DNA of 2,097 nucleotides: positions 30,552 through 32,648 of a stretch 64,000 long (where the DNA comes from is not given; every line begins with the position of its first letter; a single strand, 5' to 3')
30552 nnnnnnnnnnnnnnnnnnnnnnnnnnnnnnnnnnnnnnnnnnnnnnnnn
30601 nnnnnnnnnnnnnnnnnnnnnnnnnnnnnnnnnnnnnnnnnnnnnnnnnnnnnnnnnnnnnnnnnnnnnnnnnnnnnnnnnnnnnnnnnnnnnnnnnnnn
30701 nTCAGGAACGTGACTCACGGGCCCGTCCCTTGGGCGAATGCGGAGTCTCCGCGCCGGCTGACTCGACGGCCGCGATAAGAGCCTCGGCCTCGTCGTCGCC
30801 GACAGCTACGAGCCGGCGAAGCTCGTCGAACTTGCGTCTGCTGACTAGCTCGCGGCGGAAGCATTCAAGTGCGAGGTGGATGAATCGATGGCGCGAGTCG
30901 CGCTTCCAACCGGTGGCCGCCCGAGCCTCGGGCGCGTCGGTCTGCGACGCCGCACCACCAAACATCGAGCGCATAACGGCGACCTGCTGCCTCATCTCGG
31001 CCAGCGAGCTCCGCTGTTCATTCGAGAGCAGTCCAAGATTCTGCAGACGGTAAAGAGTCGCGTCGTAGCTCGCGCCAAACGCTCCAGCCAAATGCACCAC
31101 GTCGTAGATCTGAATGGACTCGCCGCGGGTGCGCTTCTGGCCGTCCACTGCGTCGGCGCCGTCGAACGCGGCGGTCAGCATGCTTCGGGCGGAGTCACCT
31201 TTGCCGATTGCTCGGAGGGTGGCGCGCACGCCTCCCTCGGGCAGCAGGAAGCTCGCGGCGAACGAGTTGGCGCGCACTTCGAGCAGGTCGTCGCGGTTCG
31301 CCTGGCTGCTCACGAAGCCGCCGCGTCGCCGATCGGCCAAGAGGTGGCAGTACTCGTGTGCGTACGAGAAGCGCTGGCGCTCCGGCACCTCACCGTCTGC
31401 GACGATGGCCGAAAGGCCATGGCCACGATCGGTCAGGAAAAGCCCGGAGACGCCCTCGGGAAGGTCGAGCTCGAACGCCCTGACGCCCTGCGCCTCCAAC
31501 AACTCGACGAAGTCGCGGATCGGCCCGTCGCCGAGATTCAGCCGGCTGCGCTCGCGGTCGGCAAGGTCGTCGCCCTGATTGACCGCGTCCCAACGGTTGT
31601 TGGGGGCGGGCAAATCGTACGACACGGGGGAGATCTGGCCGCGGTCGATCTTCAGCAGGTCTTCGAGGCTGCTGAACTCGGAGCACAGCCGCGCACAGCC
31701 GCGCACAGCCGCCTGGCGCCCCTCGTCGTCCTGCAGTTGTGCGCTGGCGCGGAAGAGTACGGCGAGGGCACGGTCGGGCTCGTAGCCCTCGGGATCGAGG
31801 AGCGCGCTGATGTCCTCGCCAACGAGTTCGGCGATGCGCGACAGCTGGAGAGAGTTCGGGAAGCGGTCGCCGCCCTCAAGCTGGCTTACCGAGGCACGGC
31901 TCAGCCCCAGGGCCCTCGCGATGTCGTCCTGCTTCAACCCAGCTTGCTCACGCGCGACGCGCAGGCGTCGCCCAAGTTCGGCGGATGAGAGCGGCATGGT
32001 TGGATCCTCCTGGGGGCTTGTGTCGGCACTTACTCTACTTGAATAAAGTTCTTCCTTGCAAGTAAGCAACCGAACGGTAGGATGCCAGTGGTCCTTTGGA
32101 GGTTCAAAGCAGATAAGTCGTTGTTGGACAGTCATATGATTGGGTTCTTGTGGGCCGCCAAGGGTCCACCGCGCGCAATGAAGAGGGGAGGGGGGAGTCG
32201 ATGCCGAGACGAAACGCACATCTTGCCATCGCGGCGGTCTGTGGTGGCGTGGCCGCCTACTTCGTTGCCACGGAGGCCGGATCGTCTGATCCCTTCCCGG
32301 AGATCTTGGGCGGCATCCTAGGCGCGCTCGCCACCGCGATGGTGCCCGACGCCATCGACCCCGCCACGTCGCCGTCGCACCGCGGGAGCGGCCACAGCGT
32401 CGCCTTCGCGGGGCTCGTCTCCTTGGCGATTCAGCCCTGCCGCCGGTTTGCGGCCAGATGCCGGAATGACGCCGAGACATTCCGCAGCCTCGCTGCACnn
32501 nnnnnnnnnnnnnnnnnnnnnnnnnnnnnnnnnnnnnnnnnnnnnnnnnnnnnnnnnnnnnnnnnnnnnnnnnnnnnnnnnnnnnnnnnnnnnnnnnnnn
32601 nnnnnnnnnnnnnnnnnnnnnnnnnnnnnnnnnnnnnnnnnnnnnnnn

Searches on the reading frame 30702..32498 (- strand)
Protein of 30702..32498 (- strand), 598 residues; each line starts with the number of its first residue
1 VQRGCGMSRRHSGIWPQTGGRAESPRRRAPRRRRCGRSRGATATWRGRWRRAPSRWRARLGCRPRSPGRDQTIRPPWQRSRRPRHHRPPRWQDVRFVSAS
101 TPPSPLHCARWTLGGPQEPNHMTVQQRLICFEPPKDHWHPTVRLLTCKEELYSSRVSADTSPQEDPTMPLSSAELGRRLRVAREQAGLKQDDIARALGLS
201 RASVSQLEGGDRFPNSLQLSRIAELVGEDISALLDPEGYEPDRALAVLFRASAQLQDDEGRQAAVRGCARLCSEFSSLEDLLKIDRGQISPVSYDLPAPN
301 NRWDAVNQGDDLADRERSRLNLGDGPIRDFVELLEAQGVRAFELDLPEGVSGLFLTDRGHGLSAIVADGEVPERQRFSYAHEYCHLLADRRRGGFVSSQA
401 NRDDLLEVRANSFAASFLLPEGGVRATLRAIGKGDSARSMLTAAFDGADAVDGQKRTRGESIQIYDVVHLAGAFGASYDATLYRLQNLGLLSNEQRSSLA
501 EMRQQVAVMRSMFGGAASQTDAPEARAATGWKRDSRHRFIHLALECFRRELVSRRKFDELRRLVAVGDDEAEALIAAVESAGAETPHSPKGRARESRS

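Call 8: search_protein_families(library=pfam, proteins=[window:30702-32498:-], max_evalue=0.001)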
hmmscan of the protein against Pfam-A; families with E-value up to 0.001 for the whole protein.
window:30702-32498:- (598 aa): 5 families
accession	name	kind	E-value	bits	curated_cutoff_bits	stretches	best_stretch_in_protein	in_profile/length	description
PF13560.12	HTH_31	-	1.5e-11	44.9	27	1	174-228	1-56/64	Helix-turn-helix domain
PF12844.13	HTH_19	-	4.6e-11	42.9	30.2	1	176-235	1-60/64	Helix-turn-helix domain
PF06114.19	Peptidase_M78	-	7.1e-11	42.4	22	1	335-428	2-96/123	IrrE N-terminal-like domain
PF01381.28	HTH_3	-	1.3e-07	32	23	1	179-231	1-53/55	Helix-turn-helix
PF13413.12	HTH_25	-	0.00074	19.7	24.6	0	178-211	1-34/62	Helix-turn-helix domain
